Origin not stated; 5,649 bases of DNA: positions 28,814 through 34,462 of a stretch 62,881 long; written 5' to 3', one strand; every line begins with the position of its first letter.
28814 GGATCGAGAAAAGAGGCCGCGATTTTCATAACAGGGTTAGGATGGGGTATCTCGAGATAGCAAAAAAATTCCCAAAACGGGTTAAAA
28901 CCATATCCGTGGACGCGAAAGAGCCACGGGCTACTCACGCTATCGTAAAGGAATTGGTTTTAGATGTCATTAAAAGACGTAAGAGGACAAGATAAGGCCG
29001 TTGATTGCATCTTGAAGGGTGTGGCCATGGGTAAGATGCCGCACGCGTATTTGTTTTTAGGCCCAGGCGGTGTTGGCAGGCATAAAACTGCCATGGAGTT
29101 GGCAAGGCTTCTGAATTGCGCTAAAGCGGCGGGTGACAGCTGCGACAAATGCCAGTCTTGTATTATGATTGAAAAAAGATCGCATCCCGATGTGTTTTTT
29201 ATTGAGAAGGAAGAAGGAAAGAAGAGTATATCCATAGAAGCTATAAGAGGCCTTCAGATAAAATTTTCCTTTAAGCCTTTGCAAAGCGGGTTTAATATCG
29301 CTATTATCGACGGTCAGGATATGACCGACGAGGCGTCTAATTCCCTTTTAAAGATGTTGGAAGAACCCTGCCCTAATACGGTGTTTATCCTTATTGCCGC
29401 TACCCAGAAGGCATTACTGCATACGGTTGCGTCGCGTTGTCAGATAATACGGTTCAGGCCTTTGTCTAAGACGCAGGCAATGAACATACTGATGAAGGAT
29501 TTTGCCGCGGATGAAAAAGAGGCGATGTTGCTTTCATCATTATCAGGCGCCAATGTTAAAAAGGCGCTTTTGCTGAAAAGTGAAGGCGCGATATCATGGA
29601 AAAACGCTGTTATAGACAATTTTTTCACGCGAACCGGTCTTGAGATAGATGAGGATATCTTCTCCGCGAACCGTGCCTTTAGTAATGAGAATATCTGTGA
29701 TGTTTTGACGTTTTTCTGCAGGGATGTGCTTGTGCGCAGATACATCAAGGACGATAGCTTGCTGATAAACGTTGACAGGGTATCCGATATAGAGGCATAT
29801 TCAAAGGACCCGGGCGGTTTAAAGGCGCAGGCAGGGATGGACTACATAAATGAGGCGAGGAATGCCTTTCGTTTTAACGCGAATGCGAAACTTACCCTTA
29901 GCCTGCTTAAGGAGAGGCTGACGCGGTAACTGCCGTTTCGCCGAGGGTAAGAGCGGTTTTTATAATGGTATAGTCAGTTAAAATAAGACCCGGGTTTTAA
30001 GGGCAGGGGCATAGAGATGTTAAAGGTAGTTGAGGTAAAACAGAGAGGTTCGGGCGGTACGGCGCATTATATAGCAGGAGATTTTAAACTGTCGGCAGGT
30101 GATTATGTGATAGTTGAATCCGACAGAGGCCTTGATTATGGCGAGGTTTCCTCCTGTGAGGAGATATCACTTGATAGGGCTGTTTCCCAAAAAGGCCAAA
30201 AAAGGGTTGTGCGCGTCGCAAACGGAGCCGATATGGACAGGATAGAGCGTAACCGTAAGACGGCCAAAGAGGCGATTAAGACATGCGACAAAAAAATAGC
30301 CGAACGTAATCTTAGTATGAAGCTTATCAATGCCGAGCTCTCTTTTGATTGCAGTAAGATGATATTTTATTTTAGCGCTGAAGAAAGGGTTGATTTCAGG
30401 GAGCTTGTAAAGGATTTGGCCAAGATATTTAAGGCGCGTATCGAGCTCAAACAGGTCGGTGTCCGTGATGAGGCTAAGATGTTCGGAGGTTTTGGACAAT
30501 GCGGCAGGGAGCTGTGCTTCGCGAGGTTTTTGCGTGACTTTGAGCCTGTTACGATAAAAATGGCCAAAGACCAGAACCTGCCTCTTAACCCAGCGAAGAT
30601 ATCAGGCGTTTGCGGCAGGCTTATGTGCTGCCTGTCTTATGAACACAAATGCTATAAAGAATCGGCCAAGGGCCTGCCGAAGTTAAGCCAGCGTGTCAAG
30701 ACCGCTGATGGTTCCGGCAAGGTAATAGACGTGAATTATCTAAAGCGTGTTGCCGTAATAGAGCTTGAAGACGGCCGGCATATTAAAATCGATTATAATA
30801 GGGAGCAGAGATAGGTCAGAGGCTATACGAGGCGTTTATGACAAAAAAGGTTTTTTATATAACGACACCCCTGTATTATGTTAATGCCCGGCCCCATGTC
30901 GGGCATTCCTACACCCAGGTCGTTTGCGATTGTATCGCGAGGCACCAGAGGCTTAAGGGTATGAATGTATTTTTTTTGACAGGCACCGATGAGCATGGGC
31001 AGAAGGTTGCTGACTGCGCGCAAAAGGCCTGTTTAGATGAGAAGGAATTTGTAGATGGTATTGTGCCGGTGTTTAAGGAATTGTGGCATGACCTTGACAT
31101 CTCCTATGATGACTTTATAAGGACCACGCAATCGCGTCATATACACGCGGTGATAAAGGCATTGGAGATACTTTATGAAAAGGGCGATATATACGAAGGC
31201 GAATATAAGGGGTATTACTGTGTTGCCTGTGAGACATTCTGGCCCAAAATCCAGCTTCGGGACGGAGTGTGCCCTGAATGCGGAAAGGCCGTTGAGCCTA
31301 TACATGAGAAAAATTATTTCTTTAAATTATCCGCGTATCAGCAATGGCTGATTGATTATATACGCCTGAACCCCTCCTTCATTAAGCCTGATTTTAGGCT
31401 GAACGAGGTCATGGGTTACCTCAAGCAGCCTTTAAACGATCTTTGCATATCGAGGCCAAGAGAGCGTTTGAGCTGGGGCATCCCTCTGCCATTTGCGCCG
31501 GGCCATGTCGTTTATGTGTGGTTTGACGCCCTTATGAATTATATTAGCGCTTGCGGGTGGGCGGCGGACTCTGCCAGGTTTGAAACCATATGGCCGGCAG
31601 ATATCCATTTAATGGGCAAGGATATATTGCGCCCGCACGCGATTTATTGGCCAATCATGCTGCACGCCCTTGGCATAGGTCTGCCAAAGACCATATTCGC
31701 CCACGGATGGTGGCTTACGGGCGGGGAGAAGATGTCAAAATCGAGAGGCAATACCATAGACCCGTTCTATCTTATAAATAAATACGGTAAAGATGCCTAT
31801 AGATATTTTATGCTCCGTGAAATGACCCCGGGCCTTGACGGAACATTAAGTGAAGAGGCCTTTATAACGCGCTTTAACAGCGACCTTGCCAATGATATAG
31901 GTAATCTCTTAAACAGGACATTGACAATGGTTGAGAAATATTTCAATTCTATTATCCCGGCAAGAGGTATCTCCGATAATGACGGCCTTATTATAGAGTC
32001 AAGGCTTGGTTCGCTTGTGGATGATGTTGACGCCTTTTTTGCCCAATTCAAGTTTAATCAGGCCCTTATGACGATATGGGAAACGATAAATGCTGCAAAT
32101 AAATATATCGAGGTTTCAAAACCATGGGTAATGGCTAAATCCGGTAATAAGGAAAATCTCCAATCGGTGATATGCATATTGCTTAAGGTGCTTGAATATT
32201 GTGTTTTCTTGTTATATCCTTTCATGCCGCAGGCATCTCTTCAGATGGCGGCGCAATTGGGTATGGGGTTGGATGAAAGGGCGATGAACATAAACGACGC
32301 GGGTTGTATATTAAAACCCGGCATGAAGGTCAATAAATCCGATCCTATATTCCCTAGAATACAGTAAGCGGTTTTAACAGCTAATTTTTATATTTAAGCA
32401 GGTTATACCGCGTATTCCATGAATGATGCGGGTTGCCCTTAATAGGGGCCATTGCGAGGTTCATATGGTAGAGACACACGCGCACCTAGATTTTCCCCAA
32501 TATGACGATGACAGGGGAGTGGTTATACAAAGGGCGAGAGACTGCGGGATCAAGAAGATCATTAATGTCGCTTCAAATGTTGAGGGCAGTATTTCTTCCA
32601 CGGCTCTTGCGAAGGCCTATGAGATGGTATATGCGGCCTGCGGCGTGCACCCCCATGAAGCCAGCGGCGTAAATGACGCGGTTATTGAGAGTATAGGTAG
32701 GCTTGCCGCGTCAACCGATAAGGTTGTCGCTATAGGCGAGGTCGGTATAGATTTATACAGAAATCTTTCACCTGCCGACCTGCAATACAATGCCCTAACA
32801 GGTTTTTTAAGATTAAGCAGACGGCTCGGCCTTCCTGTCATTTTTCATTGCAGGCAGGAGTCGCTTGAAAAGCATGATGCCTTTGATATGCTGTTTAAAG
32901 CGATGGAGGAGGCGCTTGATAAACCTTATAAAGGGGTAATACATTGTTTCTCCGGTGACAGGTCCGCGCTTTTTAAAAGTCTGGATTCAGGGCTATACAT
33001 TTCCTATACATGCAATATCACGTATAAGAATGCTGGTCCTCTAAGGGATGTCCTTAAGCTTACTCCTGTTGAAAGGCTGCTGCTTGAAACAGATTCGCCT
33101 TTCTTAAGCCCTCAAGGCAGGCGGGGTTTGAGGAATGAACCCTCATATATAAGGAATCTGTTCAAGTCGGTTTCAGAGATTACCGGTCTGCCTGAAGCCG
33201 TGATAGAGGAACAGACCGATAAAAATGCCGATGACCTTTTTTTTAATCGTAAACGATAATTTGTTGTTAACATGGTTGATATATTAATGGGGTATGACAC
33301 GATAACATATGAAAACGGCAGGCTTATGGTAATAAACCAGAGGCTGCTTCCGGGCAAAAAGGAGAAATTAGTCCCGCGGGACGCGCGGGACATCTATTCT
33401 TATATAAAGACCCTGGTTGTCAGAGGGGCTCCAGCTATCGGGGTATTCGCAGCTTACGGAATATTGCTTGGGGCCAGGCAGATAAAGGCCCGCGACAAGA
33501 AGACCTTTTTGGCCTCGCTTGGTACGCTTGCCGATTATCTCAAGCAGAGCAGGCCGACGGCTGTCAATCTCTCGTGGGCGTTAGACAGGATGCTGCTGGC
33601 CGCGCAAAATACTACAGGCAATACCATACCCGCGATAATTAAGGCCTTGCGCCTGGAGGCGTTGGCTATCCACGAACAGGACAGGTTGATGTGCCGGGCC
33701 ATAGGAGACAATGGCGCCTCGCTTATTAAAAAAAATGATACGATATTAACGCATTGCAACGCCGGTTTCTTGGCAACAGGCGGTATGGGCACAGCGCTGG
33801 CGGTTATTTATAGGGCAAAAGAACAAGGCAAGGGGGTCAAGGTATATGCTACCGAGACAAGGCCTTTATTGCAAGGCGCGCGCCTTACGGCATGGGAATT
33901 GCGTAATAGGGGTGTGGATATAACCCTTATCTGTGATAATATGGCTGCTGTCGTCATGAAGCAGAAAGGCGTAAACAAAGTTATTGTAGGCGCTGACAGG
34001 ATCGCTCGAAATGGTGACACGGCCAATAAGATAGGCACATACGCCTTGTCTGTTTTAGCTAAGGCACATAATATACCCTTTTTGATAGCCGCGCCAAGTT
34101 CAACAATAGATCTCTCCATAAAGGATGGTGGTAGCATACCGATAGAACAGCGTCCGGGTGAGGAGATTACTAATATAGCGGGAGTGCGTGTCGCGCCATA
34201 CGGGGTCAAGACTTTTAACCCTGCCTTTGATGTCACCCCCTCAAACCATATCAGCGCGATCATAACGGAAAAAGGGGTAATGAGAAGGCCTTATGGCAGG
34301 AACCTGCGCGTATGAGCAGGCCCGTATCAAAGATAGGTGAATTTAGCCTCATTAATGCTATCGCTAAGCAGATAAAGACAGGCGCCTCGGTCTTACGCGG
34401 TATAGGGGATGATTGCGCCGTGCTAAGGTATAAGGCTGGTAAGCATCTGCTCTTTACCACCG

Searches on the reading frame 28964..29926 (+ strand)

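Call 55: search_protein_families(library=pfam, max_evalue=0.0001, proteins=[window:28964-29926:+])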
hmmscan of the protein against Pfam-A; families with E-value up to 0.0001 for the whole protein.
window:28964-29926:+ (321 aa): 1 family
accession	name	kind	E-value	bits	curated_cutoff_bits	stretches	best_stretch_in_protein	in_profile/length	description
PF13177.12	DNA_pol3_delta2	-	1.7e-47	161.9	27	1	9-167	2-160/161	DNA polymerase III, delta subunit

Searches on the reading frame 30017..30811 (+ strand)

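Call 55: search_protein_families(library=pfam, max_evalue=0.0001, proteins=[window:30017-30811:+])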
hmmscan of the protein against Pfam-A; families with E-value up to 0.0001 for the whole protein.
window:30017-30811:+ (265 aa): 1 family
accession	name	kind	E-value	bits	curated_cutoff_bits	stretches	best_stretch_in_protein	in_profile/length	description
PF04468.17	PSP1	-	3.4e-33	114.2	27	1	62-147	1-86/86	PSP1 C-terminal conserved region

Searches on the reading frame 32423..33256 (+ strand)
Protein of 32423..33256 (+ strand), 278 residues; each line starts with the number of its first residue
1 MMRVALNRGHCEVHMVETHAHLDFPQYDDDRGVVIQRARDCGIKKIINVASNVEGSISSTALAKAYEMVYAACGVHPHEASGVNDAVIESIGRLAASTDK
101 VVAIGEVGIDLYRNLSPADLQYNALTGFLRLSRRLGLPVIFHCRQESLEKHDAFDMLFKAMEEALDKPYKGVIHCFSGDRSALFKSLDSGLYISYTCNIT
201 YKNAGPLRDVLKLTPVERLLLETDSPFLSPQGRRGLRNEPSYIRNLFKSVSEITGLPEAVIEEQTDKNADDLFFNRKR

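Call 55: search_protein_families(library=pfam, max_evalue=0.0001, proteins=[window:32423-33256:+])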
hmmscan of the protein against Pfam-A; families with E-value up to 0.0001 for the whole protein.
window:32423-33256:+ (278 aa): 1 family
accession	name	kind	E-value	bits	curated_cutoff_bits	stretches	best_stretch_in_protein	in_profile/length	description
PF01026.27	TatD_DNase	-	1.5e-67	228.1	27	1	18-273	3-252/253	TatD related DNase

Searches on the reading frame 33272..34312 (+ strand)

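Call 55: search_protein_families(library=pfam, max_evalue=0.0001, proteins=[window:33272-34312:+])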
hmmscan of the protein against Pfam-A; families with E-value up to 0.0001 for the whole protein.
window:33272-34312:+ (347 aa): 1 family
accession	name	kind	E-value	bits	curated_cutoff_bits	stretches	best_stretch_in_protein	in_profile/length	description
PF01008.23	IF-2B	-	6.1e-89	298.4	22.4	1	50-337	2-278/280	Initiation factor 2 subunit family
